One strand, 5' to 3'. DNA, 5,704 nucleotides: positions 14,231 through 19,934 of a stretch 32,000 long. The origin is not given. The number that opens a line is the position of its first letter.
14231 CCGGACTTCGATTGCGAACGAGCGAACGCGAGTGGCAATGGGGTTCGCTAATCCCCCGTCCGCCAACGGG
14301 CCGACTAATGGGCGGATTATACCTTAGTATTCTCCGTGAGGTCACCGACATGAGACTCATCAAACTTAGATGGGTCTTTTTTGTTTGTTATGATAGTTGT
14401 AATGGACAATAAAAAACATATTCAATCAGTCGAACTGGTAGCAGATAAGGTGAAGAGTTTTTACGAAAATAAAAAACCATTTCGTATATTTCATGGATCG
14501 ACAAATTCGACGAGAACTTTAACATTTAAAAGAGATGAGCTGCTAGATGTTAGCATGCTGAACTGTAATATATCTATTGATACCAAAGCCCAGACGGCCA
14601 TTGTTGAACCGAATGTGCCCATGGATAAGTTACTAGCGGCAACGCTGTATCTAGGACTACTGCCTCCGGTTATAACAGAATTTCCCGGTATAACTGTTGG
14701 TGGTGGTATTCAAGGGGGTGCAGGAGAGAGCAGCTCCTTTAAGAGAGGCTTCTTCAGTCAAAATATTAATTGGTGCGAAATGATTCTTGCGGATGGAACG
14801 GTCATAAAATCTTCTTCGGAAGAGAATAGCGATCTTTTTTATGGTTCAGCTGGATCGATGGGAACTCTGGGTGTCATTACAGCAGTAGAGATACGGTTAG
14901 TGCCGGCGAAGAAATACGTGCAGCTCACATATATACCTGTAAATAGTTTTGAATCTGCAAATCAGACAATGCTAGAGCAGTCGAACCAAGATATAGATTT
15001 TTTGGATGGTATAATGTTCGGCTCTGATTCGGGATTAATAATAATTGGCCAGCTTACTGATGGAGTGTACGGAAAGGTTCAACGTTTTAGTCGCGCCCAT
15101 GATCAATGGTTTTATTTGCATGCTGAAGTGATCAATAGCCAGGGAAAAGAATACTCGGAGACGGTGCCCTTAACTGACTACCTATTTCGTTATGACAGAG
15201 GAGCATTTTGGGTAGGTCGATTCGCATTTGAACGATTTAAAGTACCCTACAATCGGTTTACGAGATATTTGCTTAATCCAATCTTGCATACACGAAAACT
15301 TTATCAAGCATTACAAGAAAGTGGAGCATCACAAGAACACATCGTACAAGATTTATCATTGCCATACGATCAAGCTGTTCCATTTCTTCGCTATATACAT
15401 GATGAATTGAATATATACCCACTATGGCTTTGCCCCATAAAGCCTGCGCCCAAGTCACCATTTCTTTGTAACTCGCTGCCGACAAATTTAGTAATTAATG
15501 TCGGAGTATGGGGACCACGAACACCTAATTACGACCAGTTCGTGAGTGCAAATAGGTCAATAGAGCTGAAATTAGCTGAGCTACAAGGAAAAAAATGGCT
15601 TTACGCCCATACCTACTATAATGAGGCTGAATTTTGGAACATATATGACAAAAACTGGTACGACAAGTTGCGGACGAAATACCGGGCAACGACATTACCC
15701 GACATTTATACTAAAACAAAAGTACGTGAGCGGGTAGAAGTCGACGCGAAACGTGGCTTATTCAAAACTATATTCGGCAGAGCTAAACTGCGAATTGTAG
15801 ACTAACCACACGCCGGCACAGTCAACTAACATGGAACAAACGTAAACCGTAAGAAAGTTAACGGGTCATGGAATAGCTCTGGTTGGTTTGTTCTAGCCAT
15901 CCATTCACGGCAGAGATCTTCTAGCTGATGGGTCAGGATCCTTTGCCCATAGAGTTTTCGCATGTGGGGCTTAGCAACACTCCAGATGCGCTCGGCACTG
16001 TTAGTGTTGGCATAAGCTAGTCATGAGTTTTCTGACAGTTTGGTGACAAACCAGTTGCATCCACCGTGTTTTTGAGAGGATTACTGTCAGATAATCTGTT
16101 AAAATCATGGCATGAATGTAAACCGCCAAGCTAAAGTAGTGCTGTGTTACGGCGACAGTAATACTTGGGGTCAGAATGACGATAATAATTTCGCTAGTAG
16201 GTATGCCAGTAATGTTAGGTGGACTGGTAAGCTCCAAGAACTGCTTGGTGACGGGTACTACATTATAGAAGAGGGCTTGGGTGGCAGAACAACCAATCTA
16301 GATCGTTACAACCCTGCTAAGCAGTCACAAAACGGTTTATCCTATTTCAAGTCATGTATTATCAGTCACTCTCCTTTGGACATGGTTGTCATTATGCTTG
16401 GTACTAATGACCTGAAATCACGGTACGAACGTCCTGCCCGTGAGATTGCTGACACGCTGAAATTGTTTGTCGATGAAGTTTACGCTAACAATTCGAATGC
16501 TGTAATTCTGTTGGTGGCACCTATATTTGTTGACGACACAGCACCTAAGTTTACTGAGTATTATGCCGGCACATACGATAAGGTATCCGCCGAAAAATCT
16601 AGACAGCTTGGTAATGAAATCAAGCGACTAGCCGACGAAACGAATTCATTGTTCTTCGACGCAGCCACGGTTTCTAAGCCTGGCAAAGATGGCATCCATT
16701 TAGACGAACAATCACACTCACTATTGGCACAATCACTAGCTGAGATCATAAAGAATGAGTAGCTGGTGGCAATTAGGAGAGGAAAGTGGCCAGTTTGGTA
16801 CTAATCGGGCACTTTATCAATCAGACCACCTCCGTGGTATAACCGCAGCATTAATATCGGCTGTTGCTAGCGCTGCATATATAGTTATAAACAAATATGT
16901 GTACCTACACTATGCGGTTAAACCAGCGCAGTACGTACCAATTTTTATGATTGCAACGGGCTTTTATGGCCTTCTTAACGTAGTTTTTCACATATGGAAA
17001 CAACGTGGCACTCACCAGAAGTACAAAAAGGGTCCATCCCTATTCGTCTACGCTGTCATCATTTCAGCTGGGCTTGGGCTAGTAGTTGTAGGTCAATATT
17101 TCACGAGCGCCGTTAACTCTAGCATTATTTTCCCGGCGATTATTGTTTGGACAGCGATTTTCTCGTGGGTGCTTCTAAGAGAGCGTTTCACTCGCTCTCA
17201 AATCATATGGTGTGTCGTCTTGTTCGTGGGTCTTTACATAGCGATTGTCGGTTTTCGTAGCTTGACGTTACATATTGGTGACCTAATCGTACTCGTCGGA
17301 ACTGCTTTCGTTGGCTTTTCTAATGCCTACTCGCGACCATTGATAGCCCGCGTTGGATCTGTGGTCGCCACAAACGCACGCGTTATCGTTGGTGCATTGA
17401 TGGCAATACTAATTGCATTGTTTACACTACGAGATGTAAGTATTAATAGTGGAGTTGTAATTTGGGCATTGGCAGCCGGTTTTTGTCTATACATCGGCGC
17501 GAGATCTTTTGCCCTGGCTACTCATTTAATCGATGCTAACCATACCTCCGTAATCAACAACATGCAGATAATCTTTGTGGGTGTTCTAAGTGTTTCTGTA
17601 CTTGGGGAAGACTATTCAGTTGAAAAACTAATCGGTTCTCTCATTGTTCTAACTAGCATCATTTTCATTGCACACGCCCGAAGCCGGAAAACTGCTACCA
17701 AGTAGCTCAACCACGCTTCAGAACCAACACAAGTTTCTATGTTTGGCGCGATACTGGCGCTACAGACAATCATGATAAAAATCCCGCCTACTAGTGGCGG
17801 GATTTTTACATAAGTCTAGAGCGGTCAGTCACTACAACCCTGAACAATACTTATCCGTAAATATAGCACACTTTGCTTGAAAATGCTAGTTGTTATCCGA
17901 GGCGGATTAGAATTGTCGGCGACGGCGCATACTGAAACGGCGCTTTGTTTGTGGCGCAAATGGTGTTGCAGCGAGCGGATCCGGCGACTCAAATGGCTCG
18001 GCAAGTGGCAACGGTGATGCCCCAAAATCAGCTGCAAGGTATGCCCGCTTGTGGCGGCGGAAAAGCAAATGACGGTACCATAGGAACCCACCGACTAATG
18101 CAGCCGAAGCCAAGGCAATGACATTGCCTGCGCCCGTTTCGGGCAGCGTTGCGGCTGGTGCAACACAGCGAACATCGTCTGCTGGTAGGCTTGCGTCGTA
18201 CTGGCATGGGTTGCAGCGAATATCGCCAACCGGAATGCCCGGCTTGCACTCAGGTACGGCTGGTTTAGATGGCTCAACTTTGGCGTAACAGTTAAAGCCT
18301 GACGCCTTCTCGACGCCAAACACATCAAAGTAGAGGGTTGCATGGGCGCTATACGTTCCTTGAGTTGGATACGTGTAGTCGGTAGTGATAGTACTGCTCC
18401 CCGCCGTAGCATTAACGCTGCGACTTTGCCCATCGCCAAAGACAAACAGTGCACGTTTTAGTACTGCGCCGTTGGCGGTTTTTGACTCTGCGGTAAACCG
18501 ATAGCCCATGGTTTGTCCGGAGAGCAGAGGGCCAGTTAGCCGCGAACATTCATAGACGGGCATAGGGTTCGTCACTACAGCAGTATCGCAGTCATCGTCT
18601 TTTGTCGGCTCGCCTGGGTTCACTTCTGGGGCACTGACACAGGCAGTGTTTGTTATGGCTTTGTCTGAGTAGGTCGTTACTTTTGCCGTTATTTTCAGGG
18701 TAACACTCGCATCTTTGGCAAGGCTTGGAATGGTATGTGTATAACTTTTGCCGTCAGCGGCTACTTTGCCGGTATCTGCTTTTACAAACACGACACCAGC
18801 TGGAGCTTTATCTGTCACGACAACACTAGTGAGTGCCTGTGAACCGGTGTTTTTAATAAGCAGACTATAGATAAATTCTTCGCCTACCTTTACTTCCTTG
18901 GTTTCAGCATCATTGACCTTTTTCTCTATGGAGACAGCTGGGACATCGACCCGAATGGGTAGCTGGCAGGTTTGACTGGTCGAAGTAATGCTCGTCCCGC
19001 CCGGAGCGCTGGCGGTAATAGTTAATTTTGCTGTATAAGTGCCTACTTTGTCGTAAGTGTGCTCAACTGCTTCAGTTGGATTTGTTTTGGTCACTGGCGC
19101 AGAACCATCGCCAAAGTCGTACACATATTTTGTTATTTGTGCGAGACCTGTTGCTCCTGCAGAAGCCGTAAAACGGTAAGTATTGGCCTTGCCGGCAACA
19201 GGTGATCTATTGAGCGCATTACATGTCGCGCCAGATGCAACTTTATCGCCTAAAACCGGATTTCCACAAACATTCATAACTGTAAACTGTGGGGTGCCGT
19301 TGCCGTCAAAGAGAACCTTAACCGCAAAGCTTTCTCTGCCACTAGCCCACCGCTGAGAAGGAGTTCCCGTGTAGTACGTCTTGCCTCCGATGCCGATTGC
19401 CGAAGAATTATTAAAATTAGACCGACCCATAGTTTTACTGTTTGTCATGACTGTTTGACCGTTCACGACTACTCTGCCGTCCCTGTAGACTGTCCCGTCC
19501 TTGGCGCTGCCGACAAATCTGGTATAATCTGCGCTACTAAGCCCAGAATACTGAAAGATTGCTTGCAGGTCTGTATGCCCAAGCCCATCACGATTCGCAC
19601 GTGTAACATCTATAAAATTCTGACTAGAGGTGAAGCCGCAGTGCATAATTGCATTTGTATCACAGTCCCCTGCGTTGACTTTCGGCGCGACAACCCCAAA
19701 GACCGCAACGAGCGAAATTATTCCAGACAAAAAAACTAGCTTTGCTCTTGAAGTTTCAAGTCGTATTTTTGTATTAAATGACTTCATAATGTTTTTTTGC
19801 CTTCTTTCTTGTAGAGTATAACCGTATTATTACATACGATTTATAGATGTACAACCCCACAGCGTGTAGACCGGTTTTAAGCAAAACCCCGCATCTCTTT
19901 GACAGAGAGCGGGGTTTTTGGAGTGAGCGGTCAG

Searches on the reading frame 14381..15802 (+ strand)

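Call 50: search_protein_families(library=ncbifam, proteins=[window:14381-15802:+], max_evalue=0.00001)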
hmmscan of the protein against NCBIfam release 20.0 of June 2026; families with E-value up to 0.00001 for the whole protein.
window:14381-15802:+ (474 aa): 6 families
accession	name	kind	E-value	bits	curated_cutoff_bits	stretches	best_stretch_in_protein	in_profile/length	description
NF053785.1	DcplphribOxDprE1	equivalog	1.6e-14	54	500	1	54-177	60-184/449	decaprenylphosphoryl-beta-D-ribose oxidase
NF041227.1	BagG_FevA2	exception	2.5e-10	39.6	850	1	63-178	98-212/455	bagremycin/ferroverdin biosynthesis FAD-dependent oxygenase BagG/FevA2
TIGR01678.1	FAD_lactone_ox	subfamily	3e-10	39.6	396.8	1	15-178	22-183/438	sugar 1,4-lactone oxidase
NF041226.1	BagK_FevA1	equivalog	1.7e-09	36.6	800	1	62-179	93-209/453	bagremycin/ferroverdin biosynthesis FAD-dependent oxygenase BagK/FevA1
TIGR00387.1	glcD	equivalog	4.5e-09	35.6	567.9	1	57-198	48-195/413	glycolate oxidase subunit GlcD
TIGR01676.1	GLDHase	equivalog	2.6e-07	29.8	458.25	1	16-205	70-257/541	L-galactonolactone dehydrogenase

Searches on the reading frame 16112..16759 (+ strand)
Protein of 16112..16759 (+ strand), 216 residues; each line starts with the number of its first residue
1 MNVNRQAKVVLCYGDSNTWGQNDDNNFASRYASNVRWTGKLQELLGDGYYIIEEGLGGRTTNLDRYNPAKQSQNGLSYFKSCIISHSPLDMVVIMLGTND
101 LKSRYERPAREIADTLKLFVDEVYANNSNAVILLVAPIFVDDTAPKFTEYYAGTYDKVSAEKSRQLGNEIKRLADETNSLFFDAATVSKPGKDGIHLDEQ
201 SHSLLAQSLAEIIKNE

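Call 50: search_protein_families(library=ncbifam, proteins=[window:16112-16759:+], max_evalue=0.00001)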
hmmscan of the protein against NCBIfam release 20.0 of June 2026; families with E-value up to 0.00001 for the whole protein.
window:16112-16759:+ (216 aa): 1 family
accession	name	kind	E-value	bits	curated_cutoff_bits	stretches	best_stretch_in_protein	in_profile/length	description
NF042968.1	AcxylEst_AxeA1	equivalog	1.1e-09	37.2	700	1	4-140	271-395/459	acetylxylan esterase AxeA1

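Call 113: search_protein_families(library=pfam, proteins=[window:16112-16759:+], max_evalue=0.001)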
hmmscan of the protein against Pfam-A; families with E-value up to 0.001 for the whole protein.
window:16112-16759:+ (216 aa): 2 families
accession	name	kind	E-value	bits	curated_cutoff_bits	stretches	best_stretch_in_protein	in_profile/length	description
PF13472.12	Lipase_GDSL_2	-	5.3e-19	69.8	32.9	1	12-201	1-175/178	GDSL-like Lipase/Acylhydrolase family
PF00657.28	Lipase_GDSL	-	9.8e-12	45.9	23.6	1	11-208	2-207/208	GDSL-like Lipase/Acylhydrolase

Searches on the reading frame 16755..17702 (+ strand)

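Call 50: search_protein_families(library=ncbifam, proteins=[window:16755-17702:+], max_evalue=0.00001)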
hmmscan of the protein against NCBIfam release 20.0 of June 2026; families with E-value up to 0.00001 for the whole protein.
window:16755-17702:+ (316 aa): 0 families

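Call 113: search_protein_families(library=pfam, proteins=[window:16755-17702:+], max_evalue=0.001)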
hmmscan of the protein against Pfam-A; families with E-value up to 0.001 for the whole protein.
window:16755-17702:+ (316 aa): 1 family
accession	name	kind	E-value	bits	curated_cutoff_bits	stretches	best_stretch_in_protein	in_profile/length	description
PF00892.27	EamA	-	1.6e-23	83.9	28.2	2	27-163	2-133/135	EamA-like transporter family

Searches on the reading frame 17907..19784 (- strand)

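Call 50: search_protein_families(library=ncbifam, proteins=[window:17907-19784:-], max_evalue=0.00001)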
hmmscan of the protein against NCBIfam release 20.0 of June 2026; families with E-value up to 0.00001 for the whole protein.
window:17907-19784:- (625 aa): 2 families
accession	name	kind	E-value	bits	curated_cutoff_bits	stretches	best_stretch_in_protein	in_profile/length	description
TIGR01451.2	B_ant_repeat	repeat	1.2e-10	41.2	24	1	293-337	3-47/53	DUF11 type repeat protein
TIGR04226.1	RrgB_K2N_iso_D2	domain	9.4e-07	29.7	30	1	284-378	3-97/123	isopeptide-forming domain-containing fimbrial protein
